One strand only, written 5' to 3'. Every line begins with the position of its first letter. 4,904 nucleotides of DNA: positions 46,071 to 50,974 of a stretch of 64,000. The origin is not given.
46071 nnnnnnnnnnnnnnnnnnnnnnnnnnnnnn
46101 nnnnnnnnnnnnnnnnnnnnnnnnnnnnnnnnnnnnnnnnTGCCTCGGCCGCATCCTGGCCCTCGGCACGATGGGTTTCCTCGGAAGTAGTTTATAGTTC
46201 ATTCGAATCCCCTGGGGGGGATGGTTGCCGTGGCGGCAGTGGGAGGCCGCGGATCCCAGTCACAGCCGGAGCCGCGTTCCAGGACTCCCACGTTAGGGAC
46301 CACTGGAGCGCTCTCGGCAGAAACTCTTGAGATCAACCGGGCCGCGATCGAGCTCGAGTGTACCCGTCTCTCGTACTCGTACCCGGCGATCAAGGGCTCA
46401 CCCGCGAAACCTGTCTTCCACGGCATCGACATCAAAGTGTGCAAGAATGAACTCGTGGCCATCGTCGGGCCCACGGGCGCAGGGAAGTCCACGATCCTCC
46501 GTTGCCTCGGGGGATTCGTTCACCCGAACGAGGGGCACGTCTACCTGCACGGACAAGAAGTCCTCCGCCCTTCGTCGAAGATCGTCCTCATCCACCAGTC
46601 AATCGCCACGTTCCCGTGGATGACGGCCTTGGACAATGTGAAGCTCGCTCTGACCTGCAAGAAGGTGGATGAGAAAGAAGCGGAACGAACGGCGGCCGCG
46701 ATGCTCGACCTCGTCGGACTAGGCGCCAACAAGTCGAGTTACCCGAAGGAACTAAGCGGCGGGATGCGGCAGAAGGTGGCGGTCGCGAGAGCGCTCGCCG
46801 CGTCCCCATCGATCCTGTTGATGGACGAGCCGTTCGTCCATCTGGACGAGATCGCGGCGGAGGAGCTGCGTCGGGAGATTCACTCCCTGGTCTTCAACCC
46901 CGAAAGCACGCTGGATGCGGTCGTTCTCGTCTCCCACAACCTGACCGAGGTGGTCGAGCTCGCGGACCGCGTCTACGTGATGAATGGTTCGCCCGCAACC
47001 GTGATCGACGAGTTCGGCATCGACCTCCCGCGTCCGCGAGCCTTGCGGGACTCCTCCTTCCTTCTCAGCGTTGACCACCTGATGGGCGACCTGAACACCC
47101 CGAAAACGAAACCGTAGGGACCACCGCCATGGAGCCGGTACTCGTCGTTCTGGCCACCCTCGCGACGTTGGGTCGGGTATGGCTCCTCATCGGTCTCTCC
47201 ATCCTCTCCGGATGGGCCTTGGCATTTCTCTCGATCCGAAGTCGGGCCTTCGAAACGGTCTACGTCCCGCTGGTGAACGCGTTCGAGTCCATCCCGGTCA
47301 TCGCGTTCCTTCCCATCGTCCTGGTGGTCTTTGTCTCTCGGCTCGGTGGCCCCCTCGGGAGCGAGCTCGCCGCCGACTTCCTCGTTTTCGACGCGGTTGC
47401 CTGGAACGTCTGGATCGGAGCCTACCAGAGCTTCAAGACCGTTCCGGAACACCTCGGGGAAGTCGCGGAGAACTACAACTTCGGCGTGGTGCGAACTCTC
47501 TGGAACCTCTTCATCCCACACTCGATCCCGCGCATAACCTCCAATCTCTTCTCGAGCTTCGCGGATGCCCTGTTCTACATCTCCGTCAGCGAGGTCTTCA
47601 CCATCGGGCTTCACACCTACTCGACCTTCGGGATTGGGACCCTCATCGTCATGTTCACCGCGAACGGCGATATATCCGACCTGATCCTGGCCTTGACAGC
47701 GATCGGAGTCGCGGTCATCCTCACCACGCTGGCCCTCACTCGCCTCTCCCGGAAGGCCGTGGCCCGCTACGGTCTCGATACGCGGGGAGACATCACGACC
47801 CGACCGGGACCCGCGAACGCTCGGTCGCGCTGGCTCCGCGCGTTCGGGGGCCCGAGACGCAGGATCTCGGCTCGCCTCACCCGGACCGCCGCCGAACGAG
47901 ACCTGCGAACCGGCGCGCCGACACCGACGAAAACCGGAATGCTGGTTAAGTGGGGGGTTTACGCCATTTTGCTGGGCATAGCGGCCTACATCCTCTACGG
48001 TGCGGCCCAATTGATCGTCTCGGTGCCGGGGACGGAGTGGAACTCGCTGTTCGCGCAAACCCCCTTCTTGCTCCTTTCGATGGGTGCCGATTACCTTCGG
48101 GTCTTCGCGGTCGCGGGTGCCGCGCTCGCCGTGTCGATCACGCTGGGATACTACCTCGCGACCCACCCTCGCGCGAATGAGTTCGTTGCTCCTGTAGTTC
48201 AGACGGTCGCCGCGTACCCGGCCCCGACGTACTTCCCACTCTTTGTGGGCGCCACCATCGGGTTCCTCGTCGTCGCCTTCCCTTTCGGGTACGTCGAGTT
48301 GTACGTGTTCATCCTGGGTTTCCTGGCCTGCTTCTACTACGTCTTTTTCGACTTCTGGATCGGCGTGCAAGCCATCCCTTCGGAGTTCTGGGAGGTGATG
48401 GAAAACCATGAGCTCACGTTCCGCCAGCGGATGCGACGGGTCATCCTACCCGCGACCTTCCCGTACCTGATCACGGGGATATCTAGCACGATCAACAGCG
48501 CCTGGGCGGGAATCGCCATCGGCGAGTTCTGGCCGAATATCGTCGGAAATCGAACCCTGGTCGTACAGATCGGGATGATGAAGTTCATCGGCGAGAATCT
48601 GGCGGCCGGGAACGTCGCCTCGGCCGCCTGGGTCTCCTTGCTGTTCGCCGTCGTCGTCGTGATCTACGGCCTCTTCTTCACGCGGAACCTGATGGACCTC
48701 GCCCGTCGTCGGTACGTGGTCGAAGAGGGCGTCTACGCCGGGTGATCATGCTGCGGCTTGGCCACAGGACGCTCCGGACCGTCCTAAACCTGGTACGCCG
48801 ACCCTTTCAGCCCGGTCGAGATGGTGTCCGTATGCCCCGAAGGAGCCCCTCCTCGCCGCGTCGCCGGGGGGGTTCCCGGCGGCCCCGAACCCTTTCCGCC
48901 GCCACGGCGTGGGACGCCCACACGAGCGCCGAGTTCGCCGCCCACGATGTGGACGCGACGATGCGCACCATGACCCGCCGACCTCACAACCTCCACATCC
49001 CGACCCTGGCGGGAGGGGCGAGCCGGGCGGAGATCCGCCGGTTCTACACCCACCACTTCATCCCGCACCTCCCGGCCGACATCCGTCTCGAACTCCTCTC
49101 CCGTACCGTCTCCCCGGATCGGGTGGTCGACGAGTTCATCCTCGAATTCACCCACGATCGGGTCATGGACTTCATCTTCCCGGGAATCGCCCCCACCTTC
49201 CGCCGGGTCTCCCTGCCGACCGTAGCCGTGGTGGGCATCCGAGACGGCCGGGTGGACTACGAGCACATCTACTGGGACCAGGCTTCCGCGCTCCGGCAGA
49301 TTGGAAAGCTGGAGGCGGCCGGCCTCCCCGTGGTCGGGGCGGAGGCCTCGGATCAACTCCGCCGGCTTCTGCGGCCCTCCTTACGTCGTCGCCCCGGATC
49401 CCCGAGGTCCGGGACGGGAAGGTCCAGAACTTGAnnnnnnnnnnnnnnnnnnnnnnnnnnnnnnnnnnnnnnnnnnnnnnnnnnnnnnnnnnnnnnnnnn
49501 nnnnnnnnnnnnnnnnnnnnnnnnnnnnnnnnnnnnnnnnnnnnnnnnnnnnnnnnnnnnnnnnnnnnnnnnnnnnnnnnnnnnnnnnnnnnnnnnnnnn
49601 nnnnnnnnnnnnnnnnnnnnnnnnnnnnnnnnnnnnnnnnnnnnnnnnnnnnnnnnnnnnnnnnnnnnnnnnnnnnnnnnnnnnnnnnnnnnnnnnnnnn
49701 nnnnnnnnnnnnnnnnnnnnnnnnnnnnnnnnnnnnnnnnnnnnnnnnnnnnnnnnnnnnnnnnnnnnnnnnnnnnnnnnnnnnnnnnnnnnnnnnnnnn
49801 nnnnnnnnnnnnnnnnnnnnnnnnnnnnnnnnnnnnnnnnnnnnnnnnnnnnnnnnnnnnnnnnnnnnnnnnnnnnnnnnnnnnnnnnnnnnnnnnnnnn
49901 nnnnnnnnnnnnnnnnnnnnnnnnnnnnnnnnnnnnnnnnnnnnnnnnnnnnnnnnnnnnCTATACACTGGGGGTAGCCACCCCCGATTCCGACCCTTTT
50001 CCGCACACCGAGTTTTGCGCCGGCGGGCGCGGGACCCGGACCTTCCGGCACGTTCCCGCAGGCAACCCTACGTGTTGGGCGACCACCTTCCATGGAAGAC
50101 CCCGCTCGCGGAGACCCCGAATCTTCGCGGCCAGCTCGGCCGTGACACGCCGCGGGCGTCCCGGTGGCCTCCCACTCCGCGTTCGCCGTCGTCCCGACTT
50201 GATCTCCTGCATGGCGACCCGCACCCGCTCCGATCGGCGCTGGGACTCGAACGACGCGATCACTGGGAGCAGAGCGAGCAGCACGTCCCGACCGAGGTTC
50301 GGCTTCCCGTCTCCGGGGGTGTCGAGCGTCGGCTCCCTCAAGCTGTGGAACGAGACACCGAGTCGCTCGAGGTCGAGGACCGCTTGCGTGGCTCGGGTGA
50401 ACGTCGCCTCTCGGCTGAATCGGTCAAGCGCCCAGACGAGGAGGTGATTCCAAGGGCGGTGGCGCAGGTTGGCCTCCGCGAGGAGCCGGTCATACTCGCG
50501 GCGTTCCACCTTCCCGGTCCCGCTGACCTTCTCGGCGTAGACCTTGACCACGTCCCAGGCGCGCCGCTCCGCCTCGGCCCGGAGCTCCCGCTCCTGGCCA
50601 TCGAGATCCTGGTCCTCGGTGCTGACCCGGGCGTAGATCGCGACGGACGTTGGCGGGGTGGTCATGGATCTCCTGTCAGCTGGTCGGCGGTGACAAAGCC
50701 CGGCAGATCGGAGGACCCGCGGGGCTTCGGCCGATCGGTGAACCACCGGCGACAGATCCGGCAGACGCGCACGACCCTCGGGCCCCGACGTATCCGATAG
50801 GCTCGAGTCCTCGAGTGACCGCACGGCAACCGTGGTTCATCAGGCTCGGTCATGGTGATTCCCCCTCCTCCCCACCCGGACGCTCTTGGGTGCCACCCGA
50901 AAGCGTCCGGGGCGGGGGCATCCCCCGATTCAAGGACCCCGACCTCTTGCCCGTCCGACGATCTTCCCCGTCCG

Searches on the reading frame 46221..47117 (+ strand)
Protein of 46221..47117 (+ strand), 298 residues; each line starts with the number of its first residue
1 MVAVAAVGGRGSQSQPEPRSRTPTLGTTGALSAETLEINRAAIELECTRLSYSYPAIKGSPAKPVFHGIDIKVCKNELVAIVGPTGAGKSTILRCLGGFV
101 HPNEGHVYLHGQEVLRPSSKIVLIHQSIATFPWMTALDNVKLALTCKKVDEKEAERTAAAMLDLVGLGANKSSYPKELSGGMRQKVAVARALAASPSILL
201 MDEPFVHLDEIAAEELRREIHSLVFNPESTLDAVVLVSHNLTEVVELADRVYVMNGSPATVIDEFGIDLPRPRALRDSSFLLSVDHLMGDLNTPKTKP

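Call 4: search_protein_families(library=pfam, max_evalue=0.1, proteins=[window:46221-47117:+])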
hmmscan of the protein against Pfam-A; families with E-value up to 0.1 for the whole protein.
window:46221-47117:+ (298 aa): 15 families
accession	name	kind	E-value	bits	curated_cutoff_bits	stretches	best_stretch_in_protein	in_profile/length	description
PF00005.33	ABC_tran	-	5.8e-29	101.9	25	1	67-205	2-136/137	ABC transporter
PF13304.12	AAA_21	-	1.2e-06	29.3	27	2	78-97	1-20/304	AAA domain, putative AbiEii toxin, Type IV TA system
PF13476.12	AAA_23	-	6.5e-05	24.1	27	1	70-96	14-39/201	AAA domain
PF02463.25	SMC_N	-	0.00031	20.7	40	1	75-214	23-170/220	RecF/RecN/SMC N terminal domain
PF25199.1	nSTAND_NTPase5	-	0.00037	20.8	34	1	76-143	41-108/145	Novel STAND NTPase 5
PF13555.12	AAA_29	-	0.00075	19.6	27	1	66-93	12-39/61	P-loop containing region of AAA domain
PF13191.12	AAA_16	-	0.001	20.1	32.6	1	77-202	25-139/167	AAA ATPase domain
PF13401.12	AAA_22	-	0.0036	18.1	27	1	78-171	7-64/130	AAA domain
PF09818.15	ABC_ATPase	-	0.0079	15.7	23.2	0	176-255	156-247/283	P-loop domain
PF03193.22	RsgA_GTPase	-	0.028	14.7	30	1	73-97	103-127/174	RsgA GTPase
PF01926.29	MMR_HSR1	-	0.052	14.1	21.9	0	79-96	2-19/113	50S ribosome-binding GTPase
PF13514.12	AAA_27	-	0.082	12.9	22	0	70-115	20-68/206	AAA domain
PF20720.3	nSTAND3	-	0.086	13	27.2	0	74-96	15-37/155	Novel STAND NTPase 3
PF13173.12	AAA_14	-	0.089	13.2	27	0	76-113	2-39/129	AAA domain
PF13604.12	AAA_30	-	0.099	12.8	27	0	76-103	18-45/191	AAA domain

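Call 83: search_protein_families(library=ncbifam, max_evalue=0.001, proteins=[window:46221-47117:+])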
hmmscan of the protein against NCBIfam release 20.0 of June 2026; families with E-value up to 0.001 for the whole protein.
window:46221-47117:+ (298 aa): 190 families (the best 25 are shown)
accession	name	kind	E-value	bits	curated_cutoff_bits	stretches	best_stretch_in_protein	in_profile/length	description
NF040729.1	ABC_ATP_SaoA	equivalog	6.5e-50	169.8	360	1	62-292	17-244/248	ABC transporter ATP-binding protein SaoA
TIGR03265.1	PhnT2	equivalog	2.4e-48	165.2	457.7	1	66-257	20-211/353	putative 2-aminoethylphosphonate ABC transporter ATP-binding protein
TIGR01184.1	ntrCD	subfamily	3e-48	164.4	291.8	1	67-274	2-209/230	nitrate ABC transporter ATP-binding protein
TIGR01186.1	proV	subfamily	1e-45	156.4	326.6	1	68-255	11-204/363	betaine/proline/choline family ABC transporter ATP-binding protein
TIGR00968.1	3a0106s01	subfamily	1.1e-43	149.4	342.75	1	66-256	16-206/237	sulfate ABC transporter ATP-binding protein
NF008421.0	PRK11248.1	equivalog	5.2e-43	147.4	357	1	62-271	13-219/255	taurine ABC transporter ATP-binding subunit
NF040840.2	tungstate_WtpC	equivalog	6.5e-41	140.8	440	1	67-255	17-205/347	tungstate ABC transporter ATP-binding protein WtpC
NF043075.1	MMSYN1_0197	equivalog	1.8e-40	138.9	550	1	63-256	15-208/341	spermidine/putrescine ABC transporter ATP-binding protein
TIGR01187.1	potA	subfamily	2.8e-39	135.1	355.6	1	81-256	1-176/325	polyamine ABC transporter ATP-binding protein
NF006987.0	PRK09452.1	equivalog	1.4e-38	132.6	482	1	63-256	30-223/378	spermidine/putrescine ABC transporter ATP-binding protein PotA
NF040933.2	ABC_arch_GlcV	equivalog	1.6e-38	132.5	450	1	66-293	22-247/357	glucose ABC transporter ATP-binding protein GlcV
TIGR03258.1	PhnT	equivalog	4.6e-38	131.2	499.15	1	63-256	21-215/359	2-aminoethylphosphonate ABC transport system ATP-binding subunit PhnT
NF008105.0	PRK10851.1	equivalog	6.1e-38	130.4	502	1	65-258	17-214/362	sulfate/thiosulfate ABC transporter ATP-binding protein CysA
TIGR02211.1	LolD_lipo_ex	equivalog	1e-37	129.8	307.75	1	45-255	2-215/221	lipoprotein-releasing ABC transporter ATP-binding protein LolD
NF008420.0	PRK11247.1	equivalog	6.6e-37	127.1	395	1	63-275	25-226/257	aliphatic sulfonates ABC transporter ATP-binding protein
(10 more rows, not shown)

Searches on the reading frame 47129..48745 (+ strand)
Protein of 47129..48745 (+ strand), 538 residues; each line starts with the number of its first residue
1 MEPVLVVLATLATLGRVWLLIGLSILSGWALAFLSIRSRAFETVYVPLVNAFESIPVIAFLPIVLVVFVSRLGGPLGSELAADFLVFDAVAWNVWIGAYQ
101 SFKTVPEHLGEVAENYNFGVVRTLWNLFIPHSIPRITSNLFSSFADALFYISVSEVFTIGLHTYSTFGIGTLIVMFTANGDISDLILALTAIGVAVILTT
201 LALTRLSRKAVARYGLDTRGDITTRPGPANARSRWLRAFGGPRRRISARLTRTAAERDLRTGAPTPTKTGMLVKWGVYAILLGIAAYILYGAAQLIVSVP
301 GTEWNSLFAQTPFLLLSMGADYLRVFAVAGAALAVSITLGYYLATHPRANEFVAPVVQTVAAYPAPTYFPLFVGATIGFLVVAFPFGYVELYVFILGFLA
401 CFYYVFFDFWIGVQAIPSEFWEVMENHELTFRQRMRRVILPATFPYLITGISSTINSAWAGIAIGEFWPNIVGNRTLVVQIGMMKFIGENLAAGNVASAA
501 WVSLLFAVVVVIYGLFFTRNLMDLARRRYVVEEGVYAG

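Call 4: search_protein_families(library=pfam, max_evalue=0.1, proteins=[window:47129-48745:+])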
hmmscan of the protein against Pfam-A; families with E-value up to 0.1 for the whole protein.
window:47129-48745:+ (538 aa): 1 family
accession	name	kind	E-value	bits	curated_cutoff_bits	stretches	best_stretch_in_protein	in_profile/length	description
PF00528.27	BPD_transp_1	-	4.3e-21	75.9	26.4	2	337-522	2-175/184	Binding-protein-dependent transport system inner membrane component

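Call 83: search_protein_families(library=ncbifam, max_evalue=0.001, proteins=[window:47129-48745:+])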
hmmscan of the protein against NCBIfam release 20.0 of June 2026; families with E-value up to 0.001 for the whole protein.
window:47129-48745:+ (538 aa): 3 families
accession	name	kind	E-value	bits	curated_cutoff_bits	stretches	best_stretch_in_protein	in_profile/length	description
TIGR01183.1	ntrB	equivalog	3.3e-13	49.8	209.05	2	8-198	17-194/202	nitrate ABC transporter permease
NF040733.1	ABC_perm_U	equivalog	1.4e-08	34.5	295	1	323-474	63-204/251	ABC transporter permease subunit SaoP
NF008196.0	PRK10952.1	equivalog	0.00029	19.8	439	0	333-465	161-283/356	glycine betaine/L-proline ABC transporter permease ProW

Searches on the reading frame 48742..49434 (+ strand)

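Call 4: search_protein_families(library=pfam, max_evalue=0.1, proteins=[window:48742-49434:+])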
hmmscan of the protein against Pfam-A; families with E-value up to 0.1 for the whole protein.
window:48742-49434:+ (230 aa): 2 families
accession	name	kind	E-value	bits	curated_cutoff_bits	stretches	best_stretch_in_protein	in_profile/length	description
PF12680.13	SnoaL_2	-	3.6e-07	31.2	27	1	63-171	6-99/102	SnoaL-like domain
PF07366.18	SnoaL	-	6.2e-05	23.3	28.4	1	96-187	41-126/126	SnoaL-like polyketide cyclase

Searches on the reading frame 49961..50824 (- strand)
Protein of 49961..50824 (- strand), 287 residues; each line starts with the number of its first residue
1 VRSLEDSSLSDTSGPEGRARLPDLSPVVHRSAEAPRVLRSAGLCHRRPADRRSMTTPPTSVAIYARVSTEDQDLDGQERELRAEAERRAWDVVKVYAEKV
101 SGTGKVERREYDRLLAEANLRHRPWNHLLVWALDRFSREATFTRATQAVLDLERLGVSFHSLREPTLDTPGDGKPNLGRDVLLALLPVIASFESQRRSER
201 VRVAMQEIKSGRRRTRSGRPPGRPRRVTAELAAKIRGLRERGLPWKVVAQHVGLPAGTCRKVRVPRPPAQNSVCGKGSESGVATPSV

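Call 4: search_protein_families(library=pfam, max_evalue=0.1, proteins=[window:49961-50824:-])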
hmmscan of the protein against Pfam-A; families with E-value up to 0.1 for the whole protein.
window:49961-50824:- (287 aa): 1 family
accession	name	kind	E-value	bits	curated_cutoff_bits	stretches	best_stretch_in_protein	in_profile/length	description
PF00239.26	Resolvase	-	1.3e-26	93.9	23.3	1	61-209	1-140/145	Resolvase, N terminal domain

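Call 83: search_protein_families(library=ncbifam, max_evalue=0.001, proteins=[window:49961-50824:-])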
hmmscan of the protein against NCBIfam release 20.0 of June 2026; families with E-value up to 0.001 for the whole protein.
window:49961-50824:- (287 aa): 6 families
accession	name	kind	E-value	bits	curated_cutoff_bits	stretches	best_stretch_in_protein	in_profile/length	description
NF033518.0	transpos_IS607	equivalog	1.6e-07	31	110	1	54-138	49-132/187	IS607 family transposase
NF047343.1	SCCmet_CcrB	equivalog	1.8e-07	30.2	900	1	60-174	8-123/542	cassette chromosome recombinase CcrB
NF009949.0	PRK13413.1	equivalog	2.1e-06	27.6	272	1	63-138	4-75/203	master DNA invertase Mpi family serine-type recombinase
NF049883.1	resolv_YneB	equivalog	0.00011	21.7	175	1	61-138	2-80/211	YneB family resolvase-like protein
NF041201.1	recomb_XisF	equivalog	0.00011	21.3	375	1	64-212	4-140/465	fdxN element excision recombinase XisF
NF047347.1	SCCmet_CcrC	equivalog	0.00062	18.4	900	1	60-207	4-148/558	cassette chromosome recombinase CcrC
